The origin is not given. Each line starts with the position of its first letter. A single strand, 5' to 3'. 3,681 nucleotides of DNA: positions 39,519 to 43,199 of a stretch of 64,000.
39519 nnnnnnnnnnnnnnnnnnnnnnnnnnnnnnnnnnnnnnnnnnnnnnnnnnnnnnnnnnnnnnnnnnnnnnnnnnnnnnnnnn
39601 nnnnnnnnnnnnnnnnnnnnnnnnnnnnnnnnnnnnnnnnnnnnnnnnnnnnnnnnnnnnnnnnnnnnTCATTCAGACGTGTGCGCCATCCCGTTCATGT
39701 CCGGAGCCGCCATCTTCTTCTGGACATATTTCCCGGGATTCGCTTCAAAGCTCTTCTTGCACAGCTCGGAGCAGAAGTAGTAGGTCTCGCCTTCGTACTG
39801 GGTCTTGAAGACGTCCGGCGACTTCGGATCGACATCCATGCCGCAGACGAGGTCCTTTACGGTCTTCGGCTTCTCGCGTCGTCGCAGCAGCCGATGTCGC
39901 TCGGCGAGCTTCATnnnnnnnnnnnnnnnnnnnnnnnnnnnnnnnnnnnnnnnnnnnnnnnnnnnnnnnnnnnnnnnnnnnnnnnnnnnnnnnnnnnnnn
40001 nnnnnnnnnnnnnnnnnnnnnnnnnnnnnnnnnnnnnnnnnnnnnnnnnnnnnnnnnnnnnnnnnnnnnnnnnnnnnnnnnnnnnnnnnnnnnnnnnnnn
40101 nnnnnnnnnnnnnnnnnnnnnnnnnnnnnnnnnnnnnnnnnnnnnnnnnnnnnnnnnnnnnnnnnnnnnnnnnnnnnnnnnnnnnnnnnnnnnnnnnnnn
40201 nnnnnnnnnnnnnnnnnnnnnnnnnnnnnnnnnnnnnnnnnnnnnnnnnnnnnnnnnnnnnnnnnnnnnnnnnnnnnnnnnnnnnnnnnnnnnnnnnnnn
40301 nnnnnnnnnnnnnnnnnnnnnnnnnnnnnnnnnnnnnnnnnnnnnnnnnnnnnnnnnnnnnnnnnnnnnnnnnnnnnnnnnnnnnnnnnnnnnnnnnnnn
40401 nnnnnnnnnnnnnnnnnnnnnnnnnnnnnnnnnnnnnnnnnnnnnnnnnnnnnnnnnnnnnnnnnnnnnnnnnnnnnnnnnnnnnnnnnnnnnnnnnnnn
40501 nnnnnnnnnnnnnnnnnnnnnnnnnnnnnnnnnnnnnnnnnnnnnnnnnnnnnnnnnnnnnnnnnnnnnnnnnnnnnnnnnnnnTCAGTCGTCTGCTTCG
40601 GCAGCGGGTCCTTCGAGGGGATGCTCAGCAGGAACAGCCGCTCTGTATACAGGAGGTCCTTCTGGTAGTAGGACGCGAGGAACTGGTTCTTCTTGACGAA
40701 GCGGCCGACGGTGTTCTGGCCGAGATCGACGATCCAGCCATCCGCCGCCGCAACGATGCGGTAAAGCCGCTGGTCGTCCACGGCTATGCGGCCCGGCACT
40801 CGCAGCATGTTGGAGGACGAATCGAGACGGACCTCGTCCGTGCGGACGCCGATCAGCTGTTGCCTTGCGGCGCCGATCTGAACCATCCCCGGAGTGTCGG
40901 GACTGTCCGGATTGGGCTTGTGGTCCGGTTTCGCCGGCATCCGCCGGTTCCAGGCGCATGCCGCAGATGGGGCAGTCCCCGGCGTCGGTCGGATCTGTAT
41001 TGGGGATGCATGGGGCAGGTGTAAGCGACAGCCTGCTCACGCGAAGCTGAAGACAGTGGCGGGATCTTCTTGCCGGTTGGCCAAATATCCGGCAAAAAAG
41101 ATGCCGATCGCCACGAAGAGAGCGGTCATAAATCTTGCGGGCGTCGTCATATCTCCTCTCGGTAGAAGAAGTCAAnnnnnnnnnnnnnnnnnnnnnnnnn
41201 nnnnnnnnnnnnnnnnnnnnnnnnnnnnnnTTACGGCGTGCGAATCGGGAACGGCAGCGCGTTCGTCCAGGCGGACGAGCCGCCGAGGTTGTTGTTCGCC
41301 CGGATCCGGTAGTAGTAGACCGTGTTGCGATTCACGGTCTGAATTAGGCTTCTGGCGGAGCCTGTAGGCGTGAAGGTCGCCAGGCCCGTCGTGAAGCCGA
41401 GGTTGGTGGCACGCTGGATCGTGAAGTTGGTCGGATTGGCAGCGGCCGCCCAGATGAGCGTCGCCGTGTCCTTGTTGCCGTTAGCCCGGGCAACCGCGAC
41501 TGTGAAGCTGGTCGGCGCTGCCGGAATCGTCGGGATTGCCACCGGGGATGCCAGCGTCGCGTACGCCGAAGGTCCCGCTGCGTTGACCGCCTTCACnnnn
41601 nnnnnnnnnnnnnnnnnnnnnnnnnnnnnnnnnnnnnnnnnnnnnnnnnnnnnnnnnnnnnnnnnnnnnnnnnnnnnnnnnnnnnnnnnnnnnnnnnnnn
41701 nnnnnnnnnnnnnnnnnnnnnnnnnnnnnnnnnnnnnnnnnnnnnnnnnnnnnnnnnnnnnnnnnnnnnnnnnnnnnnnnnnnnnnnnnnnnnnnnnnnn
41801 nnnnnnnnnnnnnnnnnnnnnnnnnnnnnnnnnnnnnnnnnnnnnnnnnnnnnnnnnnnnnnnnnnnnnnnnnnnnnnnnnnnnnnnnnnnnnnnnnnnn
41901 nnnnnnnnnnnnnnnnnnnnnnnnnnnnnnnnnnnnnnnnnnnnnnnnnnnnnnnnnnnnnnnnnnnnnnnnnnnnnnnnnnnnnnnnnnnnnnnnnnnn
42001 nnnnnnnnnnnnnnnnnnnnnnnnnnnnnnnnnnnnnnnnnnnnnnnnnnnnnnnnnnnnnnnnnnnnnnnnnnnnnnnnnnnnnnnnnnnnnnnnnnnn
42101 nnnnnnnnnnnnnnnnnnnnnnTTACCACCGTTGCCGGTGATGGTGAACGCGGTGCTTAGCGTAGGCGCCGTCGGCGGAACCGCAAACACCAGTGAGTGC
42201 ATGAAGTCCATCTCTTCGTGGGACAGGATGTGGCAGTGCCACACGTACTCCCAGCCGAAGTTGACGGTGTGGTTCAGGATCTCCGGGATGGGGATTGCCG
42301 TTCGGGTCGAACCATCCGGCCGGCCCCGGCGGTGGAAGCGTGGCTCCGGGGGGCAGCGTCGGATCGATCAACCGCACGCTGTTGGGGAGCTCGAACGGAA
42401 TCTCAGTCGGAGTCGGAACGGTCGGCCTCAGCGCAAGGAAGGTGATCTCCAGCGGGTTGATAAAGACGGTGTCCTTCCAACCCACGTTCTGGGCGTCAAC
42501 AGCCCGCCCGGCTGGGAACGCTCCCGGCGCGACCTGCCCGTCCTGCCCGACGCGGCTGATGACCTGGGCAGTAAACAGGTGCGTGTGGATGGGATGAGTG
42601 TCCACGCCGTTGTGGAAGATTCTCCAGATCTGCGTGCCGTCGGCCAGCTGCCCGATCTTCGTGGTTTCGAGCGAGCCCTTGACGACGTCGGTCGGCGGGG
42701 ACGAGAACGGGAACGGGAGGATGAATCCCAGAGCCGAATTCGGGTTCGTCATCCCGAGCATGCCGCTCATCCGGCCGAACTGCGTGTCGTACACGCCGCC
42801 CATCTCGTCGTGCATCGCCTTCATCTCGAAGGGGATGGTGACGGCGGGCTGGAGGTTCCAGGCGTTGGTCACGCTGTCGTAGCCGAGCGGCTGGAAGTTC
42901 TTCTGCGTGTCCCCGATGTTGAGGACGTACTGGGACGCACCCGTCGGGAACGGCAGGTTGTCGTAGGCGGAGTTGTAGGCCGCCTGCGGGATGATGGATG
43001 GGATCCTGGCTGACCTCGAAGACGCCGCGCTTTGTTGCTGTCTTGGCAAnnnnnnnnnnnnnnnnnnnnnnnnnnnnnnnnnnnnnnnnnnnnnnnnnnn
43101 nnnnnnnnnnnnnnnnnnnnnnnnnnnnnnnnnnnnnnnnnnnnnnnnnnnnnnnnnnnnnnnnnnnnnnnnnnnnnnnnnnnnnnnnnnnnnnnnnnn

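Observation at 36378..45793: Copper-resistance island lacking cusC/cusF and a regulator, with a giant multicopper oxidase carrying FN3 domains and a perfect palindrome operator candidate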

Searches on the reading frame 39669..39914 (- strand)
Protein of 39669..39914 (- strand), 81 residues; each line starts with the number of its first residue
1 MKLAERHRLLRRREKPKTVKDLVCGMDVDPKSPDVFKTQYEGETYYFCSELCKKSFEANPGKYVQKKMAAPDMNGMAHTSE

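Call 4: search_protein_families(library=pfam, proteins=[window:39669-39914:-], max_evalue=0.01)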
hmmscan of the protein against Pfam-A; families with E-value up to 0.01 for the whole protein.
window:39669-39914:- (81 aa): 3 families
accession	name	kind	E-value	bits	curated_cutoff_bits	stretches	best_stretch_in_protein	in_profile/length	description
PF04945.19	YHS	-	1.4e-14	54.2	30.3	1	19-66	1-46/47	YHS domain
PF06467.20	zf-FCS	-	0.0013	18.9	22.4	1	39-56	22-39/39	MYM-type Zinc finger with FCS sequence motif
PF24273.1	TRASH_HVO_1752_C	-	0.0087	16.6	27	0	37-58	17-38/47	HVO_1752, C-terminal TRASH domain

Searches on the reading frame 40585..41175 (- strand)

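Call 4: search_protein_families(library=pfam, proteins=[window:40585-41175:-], max_evalue=0.01)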
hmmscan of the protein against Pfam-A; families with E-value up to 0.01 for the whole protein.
window:40585-41175:- (196 aa): 1 family
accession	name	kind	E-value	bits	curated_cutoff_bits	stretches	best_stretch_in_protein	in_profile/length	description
PF19335.5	HMBD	-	0.00047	20.5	23.6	1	64-78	14-28/28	Heavy metal binding domain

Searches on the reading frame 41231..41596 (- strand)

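Call 4: search_protein_families(library=pfam, proteins=[window:41231-41596:-], max_evalue=0.01)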
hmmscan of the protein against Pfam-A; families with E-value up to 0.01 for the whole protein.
window:41231-41596:- (121 aa): 1 family
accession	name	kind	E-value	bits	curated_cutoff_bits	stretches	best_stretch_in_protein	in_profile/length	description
PF16656.11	Pur_ac_phosph_N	-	0.0077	17.2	30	0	28-112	12-90/93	Purple acid Phosphatase, N-terminal domain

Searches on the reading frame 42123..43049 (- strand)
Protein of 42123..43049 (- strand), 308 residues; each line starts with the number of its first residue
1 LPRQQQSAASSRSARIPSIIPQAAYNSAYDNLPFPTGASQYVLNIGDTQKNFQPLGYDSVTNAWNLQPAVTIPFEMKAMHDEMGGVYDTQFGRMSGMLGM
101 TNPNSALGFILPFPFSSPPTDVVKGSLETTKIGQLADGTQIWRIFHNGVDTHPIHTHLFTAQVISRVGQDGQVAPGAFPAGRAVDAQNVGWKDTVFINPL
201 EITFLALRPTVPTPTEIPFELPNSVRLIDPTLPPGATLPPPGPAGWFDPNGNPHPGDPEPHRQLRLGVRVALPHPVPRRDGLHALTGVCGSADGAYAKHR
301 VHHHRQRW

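Call 4: search_protein_families(library=pfam, proteins=[window:42123-43049:-], max_evalue=0.01)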
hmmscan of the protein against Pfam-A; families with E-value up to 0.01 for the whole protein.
window:42123-43049:- (308 aa): 1 family
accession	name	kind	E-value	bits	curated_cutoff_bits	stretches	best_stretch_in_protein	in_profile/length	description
PF07731.20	Cu-oxidase_2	-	0.00013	22.2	20.4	1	138-210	41-108/137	Multicopper oxidase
